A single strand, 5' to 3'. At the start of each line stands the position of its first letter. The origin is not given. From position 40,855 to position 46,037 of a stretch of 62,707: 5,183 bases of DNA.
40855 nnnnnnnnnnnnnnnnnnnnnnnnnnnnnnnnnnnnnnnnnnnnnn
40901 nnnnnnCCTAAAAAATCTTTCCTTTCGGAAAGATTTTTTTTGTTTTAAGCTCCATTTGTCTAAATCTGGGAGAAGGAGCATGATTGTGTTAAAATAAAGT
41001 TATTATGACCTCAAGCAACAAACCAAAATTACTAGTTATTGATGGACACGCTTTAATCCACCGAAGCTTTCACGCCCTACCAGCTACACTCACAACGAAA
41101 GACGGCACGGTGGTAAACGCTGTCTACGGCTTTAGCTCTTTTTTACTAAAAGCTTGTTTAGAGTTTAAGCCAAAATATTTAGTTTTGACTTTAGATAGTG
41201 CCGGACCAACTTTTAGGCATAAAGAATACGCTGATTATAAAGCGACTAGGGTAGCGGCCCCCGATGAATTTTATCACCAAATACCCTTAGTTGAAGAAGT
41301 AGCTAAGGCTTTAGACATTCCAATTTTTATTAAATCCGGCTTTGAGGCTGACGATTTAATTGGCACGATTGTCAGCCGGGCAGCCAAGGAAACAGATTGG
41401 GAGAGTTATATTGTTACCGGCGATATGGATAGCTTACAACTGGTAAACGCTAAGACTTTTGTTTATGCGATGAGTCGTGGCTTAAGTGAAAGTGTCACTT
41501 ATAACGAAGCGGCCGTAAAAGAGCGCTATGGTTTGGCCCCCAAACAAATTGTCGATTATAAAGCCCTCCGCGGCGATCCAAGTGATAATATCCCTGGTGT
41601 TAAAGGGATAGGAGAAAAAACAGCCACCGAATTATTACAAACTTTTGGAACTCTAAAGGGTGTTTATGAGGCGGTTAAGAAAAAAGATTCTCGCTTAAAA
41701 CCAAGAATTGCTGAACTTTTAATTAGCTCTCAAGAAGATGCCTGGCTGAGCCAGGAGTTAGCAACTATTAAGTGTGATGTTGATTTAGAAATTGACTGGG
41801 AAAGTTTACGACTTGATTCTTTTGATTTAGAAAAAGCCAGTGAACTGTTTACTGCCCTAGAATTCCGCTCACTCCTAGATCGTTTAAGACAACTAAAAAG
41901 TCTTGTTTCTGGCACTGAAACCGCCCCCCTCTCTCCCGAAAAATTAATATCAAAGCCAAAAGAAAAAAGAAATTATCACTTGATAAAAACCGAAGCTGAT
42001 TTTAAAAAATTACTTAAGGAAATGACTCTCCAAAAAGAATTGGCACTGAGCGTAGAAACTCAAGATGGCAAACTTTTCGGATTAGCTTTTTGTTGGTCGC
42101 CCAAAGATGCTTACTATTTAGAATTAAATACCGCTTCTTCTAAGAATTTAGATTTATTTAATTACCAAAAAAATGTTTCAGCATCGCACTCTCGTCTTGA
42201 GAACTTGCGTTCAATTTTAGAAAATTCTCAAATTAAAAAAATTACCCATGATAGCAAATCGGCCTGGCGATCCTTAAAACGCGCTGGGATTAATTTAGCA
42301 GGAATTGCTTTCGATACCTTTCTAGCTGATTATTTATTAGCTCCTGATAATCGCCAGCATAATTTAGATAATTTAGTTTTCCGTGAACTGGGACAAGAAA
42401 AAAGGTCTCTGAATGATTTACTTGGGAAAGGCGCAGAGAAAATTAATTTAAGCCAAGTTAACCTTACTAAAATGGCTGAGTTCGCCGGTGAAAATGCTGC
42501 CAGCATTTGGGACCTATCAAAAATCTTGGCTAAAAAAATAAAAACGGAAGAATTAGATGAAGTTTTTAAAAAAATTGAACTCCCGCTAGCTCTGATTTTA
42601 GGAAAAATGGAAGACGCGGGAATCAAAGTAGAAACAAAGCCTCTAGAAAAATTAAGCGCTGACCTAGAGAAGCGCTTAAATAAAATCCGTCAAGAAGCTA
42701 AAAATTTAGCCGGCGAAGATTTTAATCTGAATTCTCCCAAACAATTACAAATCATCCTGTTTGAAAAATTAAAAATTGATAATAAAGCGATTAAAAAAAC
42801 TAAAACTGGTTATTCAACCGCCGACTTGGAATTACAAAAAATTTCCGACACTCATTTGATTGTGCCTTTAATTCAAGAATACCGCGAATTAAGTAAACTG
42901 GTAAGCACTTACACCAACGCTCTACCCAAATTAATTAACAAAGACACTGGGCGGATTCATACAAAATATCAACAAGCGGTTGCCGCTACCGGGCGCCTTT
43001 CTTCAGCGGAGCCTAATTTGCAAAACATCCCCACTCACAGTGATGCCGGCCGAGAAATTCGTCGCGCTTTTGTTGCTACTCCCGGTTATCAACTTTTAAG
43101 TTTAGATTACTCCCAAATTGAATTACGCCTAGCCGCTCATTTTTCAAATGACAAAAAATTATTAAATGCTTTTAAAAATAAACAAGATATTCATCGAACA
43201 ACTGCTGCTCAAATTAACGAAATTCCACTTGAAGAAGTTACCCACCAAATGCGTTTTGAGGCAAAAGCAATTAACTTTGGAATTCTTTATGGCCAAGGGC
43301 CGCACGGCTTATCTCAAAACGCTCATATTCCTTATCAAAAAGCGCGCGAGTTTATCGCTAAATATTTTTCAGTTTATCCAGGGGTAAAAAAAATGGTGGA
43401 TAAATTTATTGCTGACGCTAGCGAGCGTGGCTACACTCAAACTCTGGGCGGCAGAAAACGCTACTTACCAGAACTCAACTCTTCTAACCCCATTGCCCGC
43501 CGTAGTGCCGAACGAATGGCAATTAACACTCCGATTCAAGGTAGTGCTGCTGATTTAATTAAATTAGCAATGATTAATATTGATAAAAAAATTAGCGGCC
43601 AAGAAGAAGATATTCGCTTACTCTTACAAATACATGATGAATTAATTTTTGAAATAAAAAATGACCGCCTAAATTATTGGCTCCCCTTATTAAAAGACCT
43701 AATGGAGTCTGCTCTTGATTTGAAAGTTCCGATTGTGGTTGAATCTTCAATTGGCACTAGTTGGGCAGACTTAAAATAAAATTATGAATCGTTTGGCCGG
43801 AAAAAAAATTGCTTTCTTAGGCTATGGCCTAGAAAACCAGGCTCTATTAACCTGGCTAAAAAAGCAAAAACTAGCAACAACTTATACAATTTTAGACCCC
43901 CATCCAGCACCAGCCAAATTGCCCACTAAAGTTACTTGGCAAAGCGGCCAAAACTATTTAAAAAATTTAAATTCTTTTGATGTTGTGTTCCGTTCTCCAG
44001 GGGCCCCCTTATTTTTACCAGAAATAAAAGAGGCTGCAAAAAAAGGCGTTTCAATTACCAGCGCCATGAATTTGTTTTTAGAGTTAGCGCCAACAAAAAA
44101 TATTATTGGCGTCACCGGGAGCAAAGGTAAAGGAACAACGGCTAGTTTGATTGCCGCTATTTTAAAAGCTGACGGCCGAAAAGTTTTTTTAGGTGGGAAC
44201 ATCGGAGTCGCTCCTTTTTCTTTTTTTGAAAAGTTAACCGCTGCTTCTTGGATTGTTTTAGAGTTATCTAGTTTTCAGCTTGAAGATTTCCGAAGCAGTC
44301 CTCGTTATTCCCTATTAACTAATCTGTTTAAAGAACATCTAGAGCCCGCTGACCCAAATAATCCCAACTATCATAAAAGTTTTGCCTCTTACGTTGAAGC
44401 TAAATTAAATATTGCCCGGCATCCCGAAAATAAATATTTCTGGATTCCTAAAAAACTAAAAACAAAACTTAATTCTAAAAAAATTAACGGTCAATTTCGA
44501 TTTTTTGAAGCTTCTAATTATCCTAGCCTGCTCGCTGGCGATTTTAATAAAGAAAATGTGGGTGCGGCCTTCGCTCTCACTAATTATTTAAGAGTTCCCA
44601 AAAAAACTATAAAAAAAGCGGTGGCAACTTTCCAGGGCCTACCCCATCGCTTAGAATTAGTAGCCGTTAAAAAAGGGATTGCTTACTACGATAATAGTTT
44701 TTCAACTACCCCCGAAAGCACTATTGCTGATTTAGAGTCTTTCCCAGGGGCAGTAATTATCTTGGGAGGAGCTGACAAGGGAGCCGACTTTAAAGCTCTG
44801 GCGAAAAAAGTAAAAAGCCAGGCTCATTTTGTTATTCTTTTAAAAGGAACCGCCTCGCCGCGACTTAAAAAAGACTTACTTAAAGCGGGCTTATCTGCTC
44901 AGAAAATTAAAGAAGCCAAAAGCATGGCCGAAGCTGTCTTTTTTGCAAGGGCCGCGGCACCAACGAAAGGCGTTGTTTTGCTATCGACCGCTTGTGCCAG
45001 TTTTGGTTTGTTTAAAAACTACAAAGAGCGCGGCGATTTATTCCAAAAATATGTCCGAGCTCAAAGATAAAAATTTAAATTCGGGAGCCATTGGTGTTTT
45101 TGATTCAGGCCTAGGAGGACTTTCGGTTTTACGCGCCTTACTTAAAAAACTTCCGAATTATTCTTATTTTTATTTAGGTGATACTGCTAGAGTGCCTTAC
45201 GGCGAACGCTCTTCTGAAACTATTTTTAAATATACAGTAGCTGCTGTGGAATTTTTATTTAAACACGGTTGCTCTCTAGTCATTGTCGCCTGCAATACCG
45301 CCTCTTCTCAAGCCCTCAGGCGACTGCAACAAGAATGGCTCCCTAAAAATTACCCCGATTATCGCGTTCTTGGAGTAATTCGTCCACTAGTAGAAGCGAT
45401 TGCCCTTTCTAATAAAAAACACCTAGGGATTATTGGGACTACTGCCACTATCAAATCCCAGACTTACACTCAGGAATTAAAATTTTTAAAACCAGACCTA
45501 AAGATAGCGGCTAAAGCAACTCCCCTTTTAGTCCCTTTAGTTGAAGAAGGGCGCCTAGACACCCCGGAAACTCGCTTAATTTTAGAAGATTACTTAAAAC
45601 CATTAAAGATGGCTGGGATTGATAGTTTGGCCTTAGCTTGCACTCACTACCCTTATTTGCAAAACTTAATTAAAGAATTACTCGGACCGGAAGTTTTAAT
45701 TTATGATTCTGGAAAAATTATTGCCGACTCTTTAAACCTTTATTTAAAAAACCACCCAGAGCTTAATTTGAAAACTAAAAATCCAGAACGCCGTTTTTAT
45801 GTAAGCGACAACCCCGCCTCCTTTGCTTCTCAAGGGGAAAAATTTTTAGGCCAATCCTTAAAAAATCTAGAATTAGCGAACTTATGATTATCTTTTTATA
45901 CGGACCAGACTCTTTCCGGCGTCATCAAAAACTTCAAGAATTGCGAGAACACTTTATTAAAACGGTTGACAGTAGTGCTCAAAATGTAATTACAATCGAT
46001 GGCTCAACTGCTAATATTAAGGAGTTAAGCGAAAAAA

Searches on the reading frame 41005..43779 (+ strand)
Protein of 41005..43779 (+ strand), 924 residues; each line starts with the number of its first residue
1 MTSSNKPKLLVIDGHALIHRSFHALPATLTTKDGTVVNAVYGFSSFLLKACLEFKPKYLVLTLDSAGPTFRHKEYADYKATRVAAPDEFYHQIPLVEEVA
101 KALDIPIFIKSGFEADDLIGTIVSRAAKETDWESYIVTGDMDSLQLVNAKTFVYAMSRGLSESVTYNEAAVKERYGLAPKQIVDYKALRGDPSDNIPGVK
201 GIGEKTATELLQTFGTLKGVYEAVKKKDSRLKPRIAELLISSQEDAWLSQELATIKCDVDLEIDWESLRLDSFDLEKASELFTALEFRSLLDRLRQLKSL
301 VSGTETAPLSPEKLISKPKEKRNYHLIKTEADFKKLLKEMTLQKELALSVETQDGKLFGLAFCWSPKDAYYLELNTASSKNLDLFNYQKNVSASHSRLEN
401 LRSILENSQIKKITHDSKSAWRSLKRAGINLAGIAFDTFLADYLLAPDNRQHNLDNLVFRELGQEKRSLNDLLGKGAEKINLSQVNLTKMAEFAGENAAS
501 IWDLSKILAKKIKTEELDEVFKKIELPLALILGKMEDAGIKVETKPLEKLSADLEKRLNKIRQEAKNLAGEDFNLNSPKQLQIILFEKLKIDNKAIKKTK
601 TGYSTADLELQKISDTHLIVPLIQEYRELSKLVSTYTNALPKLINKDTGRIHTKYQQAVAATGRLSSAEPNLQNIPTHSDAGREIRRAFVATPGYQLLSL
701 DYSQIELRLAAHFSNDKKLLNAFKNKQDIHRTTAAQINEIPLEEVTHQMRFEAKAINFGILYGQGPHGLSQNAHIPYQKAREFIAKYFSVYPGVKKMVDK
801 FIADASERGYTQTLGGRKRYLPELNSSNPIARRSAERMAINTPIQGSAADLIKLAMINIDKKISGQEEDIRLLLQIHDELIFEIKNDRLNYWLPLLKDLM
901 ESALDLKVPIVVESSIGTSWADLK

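Call 47: search_protein_families(library=pfam, proteins=[window:41005-43779:+], max_evalue=0.0001)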
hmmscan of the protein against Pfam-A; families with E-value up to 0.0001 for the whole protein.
window:41005-43779:+ (924 aa): 5 families
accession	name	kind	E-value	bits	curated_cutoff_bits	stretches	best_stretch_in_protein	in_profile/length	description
PF00476.26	DNA_pol_A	-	1.6e-150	501.8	34.3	1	546-922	3-381/381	DNA polymerase family A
PF02739.22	5_3_exonuc_N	-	4.5e-51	173.3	34.3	1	8-176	1-164/164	5'-3' exonuclease, N-terminal resolvase-like domain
PF01367.25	5_3_exonuc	-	1.1e-30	106.4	40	1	178-274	2-95/97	5'-3' exonuclease, C-terminal SAM fold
PF22619.2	DNA_polI_exo1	-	4.6e-14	52.9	27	1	397-504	38-140/140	DNA polymerase I, ribonuclease H-like domain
PF01612.26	DNA_pol_A_exo1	-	1.5e-11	44.8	23.6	1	324-512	1-172/173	3'-5' exonuclease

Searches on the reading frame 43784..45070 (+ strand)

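Call 47: search_protein_families(library=pfam, proteins=[window:43784-45070:+], max_evalue=0.0001)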
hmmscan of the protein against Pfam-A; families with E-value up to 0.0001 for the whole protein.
window:43784-45070:+ (428 aa): 3 families
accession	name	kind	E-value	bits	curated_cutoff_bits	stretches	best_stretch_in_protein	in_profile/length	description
PF08245.18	Mur_ligase_M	-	4.5e-14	53.3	24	1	110-265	1-170/200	Mur ligase middle domain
PF02875.26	Mur_ligase_C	-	1e-09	39.7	28.4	1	288-403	1-126/127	Mur ligase, glutamate ligase domain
PF21799.2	MurD-like_N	-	8.3e-07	29.6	27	1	7-92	1-87/88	Mur ligase MurD-like, N-terminal domain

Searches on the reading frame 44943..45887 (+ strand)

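Call 47: search_protein_families(library=pfam, proteins=[window:44943-45887:+], max_evalue=0.0001)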
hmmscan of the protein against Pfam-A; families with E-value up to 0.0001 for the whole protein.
window:44943-45887:+ (314 aa): 1 family
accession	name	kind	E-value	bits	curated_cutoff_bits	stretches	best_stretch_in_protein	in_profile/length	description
PF01177.27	Asp_Glu_race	-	2e-15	57.6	31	1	64-262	14-209/211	Asp/Glu/Hydantoin racemase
